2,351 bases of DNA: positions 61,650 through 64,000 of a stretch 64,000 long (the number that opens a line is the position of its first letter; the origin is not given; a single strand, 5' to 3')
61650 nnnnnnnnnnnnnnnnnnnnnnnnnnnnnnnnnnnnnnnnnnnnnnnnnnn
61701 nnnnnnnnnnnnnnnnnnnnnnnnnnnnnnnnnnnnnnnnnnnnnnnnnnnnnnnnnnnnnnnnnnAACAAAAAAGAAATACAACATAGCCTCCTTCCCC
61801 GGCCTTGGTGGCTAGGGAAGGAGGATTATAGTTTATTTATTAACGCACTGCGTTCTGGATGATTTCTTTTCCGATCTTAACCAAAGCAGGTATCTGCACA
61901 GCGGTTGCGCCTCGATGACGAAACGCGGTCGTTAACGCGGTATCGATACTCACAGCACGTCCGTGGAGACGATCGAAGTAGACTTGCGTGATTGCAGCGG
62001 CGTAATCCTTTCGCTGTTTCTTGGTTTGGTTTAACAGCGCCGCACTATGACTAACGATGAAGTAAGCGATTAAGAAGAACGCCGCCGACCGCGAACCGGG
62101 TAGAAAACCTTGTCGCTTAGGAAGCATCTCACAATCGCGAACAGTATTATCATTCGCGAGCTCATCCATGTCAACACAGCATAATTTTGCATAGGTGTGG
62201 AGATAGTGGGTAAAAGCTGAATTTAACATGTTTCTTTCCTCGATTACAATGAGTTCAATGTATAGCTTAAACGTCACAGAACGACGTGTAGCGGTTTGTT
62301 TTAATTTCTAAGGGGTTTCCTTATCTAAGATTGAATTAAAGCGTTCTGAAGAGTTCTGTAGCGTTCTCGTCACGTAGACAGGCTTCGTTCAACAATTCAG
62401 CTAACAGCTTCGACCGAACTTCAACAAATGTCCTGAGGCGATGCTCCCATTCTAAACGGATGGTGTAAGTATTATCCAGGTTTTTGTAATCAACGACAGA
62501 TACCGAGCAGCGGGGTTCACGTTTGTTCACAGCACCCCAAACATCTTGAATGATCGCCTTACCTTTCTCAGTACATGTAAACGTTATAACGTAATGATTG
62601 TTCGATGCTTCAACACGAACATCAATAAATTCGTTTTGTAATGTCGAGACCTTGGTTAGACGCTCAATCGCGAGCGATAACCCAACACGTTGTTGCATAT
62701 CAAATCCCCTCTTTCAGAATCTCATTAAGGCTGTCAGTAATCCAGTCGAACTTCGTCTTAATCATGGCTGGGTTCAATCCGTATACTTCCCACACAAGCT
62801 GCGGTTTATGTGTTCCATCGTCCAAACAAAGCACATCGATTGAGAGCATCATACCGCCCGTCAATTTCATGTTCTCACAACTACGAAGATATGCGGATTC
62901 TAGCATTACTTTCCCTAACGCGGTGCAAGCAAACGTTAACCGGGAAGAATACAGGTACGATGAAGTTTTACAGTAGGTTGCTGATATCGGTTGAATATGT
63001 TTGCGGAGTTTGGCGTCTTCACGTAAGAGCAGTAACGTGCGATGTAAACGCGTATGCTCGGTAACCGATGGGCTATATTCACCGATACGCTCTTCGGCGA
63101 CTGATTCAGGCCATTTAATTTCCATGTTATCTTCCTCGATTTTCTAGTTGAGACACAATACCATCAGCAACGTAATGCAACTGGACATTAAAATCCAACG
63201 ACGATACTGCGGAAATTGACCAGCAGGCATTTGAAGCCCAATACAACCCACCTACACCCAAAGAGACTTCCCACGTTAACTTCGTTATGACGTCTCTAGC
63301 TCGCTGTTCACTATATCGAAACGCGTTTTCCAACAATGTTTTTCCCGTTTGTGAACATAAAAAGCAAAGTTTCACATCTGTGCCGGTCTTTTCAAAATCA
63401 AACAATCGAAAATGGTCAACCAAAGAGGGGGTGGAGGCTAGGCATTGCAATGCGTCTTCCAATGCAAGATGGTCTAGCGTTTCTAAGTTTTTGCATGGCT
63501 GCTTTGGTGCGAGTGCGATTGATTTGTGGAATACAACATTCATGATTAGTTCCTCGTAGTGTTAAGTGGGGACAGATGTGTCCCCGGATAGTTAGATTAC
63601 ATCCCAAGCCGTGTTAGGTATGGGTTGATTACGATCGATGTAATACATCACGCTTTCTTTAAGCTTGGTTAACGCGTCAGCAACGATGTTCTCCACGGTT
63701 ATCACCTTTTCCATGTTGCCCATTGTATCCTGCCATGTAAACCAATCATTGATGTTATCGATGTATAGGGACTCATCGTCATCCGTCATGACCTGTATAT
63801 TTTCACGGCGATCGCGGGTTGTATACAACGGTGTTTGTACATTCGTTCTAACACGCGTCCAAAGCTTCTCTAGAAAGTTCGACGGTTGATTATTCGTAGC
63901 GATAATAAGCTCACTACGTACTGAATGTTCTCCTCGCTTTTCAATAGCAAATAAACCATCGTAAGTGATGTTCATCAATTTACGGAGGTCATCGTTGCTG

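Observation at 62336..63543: Tandem array of three small paralogous proteins with a shared F-x-C-T/S-x-x-G-K motif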

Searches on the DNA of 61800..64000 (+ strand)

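Call 7: search_dna_similar(query=window:61800-64000:+, collection=phages, mode=near)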
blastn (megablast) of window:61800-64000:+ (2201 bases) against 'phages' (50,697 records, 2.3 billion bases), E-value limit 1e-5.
Records with a match: 2; places in all: 2; records where one place covers at least 80% of the query: 0.
Best place of each record, by identity: 90-95% 2.
By first word of the organism name: Escherichia 2.
By host as written in the record: Escherichia coli 2.
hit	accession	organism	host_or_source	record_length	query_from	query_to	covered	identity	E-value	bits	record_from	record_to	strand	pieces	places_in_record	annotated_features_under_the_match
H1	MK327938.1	Escherichia phage vB_EcoM_Goslar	Escherichia coli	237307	16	1342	60%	91.7%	0e+0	1836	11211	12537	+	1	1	hypothetical protein (x4) | terminator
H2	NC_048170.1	Escherichia phage vB_EcoM_Goslar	Escherichia coli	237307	16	1342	60%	91.7%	0e+0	1836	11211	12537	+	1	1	hypothetical protein (x4) | terminator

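Call 8: get_annotated_region(hit=H1, flank=6000)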
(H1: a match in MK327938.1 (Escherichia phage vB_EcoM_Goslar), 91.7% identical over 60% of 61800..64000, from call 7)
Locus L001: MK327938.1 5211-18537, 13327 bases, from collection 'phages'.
description: Escherichia phage vB_EcoM_Goslar, complete genome.
organism: Escherichia phage vB_EcoM_Goslar (NCBI taxid 2502409)
taxonomy: Viruses; Duplodnaviria; Heunggongvirae; Uroviricota; Caudoviricetes; Goslarvirus; Goslarvirus goslar
host: Escherichia coli; source: duck dung; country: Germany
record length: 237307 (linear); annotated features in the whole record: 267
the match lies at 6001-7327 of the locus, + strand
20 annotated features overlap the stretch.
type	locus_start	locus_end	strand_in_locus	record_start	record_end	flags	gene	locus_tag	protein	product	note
CDS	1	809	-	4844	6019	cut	-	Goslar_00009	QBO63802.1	hypothetical protein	-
CDS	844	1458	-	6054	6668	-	-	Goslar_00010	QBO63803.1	putative holliday junction resolvase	weakly similar to hypothetical protein [Erwinia phage PhiEaH1], conserved domain RuvC COG0817 Holliday junction ...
CDS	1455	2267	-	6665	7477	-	-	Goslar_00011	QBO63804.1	hypothetical protein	-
CDS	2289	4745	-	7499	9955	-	-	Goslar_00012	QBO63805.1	putative SbcC-like protein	weakly similar to SbcC protein [Pseudomonas phage Noxifer], conserved domain SbcC COG0419 DNA repair exonuclease SbcCD ...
regulatory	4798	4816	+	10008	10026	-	-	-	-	terminator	putative transcriptional terminator, -10.40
CDS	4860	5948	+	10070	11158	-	-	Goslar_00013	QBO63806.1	hypothetical protein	weakly similar to putative structural protein [Erwinia phage vB_EamM_Deimos-Minion]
regulatory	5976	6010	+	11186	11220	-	-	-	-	terminator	putative transcriptional terminator, -13.81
CDS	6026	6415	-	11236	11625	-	-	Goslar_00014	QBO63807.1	hypothetical protein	-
CDS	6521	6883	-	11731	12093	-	-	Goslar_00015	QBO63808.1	hypothetical protein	-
CDS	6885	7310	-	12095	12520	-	-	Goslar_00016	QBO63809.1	hypothetical protein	-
CDS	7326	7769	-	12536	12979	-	-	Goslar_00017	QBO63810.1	hypothetical protein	-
CDS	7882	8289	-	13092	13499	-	-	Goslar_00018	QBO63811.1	hypothetical protein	-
CDS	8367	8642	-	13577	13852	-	-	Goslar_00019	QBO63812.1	hypothetical protein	-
CDS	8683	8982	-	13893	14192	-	-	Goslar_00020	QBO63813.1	hypothetical protein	-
CDS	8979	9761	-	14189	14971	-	-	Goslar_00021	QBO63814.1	hypothetical protein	-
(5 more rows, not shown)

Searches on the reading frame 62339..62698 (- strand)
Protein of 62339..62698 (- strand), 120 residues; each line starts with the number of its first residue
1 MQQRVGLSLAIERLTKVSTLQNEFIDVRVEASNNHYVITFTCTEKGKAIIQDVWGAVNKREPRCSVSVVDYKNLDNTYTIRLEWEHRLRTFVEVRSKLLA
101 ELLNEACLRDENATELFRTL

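Call 9: search_protein_families(library=pfam, proteins=[window:62339-62698:-], max_evalue=1)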
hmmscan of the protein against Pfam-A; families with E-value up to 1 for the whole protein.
window:62339-62698:- (120 aa): 0 families

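Call 10: search_protein_families(library=phrogs, proteins=[window:62339-62698:-], max_evalue=1)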
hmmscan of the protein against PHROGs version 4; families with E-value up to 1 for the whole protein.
window:62339-62698:- (120 aa): 3 families
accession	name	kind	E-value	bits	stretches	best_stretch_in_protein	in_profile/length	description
phrog_43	-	tail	0.0065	17.1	1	49-93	63-109/126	baseplate wedge subunit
phrog_7413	-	unknown function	0.0086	17.2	1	11-74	40-110/156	-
phrog_38787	-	unknown function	0.2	12.5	1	67-88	29-50/57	-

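Call 13: search_dna_similar(query=window:62339-62698:-, collection=phages, mode=protein, max_evalue=1, max_rows=40)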
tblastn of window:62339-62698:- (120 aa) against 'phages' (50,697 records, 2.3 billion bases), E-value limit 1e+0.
Records with a match: 2; places in all: 2; records where one place covers at least 80% of the query: 2.
Best place of each record, by identity: 80-90% 2.
By first word of the organism name: Escherichia 2.
By host as written in the record: Escherichia coli 2.
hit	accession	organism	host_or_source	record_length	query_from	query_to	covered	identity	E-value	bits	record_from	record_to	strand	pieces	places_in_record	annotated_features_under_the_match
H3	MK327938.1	Escherichia phage vB_EcoM_Goslar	Escherichia coli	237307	1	120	100%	80.8%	4e-60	203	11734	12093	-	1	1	hypothetical protein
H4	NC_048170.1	Escherichia phage vB_EcoM_Goslar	Escherichia coli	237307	1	120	100%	80.8%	4e-60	203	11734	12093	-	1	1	hypothetical protein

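Call 60: predict_structure(alignment_id=A6)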
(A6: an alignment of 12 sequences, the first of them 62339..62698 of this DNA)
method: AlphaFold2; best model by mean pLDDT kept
length: 120 residues; sequences in the alignment: 12
mean_pLDDT: 92.0   pTM: 0.84
mean pLDDT of the five models: 92.0, 91.8, 91.6, 90.8, 90.7
residues with pLDDT >= 90: 100; 70-90: 13; 50-70: 6; < 50: 1
segments of 3 or more residues with pLDDT < 50: none
pLDDT, mean of each block of 10 residues (from residue 1): 76 92 95 93 97 97 96 96 96 95 95 77
secondary structure, 60 per line:
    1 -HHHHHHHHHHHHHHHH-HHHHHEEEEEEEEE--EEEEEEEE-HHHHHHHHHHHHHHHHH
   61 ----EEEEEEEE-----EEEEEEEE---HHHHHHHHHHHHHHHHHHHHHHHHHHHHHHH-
elements in order: H2-17 H19-23 E24-32 E35-42 H44-60 E65-72 E78-85 H89-119

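Call 64: fold_search(model_id=the predicted structure, library=viral)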
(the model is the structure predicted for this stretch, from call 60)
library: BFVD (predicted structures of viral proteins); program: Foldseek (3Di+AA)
matches with E <= 10: 1812; with E <= 0.001: 8
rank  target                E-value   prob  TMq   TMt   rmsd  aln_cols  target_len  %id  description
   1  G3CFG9                6.7e-05  1.00  0.43  0.42   8.8       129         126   14  Uncharacterized protein [Escherichia phage vB_EcoP_24B]
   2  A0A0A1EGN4            1.3e-04  1.00  0.46  0.46   5.5       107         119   10  Eukaryote initiation factor (Fragment) [Bosca's newt virus]
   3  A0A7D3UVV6            5.7e-04  1.00  0.56  0.45   4.0       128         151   14  (no name in the UniProt tables at hand)
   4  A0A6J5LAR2            5.7e-04  1.00  0.51  0.41   4.8       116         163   13  Uncharacterized protein [uncultured Caudovirales phage]
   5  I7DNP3                7.0e-04  1.00  0.40  0.37   5.7       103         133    7  Uncharacterized protein [Pseudomonas phage PA7]
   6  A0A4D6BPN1            7.5e-04  1.00  0.41  0.05  14.3       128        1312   12  DNA-directed RNA polymerase 147 kDa polypeptide [Salmon gill poxvirus]
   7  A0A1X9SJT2            9.1e-04  1.00  0.45  0.48   4.3        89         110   11  Uncharacterized protein [Sulfolobus islandicus rod-shaped virus 10]
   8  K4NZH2                9.7e-04  1.00  0.46  0.42   4.5        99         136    8  Uncharacterized protein [Sulfolobales Mexican rod-shaped virus 1]
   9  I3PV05                1.1e-03  0.99  0.38  0.37  11.1       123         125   10  Uncharacterized protein [Clostridium phage phiCP7R]
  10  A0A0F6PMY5            1.4e-03  1.00  0.41  0.29  12.2        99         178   13  N [Bovine nidovirus TCH5]
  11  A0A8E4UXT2            1.6e-03  0.99  0.45  0.45   7.6       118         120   11  Uncharacterized protein [Maribacter phage Colly_1]
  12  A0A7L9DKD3            1.6e-03  0.98  0.42  0.17   7.5       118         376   13  E4.3 protein [Passerine adenovirus 1]
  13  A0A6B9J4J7            1.7e-03  1.00  0.58  0.49   4.0       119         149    9  Uncharacterized protein [Photobacterium phage PDCC-1]
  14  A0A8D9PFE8            1.7e-03  0.90  0.32  0.28   8.9       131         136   13  (no name in the UniProt tables at hand)
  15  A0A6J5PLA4            1.8e-03  0.95  0.35  0.37   5.8       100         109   15  Uncharacterized protein [uncultured Caudovirales phage]
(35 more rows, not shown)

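Call 76: search_protein_families(library=ncbifam, proteins=[window:62339-62698:-], max_evalue=1)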
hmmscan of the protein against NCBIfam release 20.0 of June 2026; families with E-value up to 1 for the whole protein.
window:62339-62698:- (120 aa): 0 families

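Call 107: search_protein_families(library=padloc, proteins=[window:62339-62698:-], max_evalue=1)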
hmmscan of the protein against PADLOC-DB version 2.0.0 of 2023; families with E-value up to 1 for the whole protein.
window:62339-62698:- (120 aa): 0 families
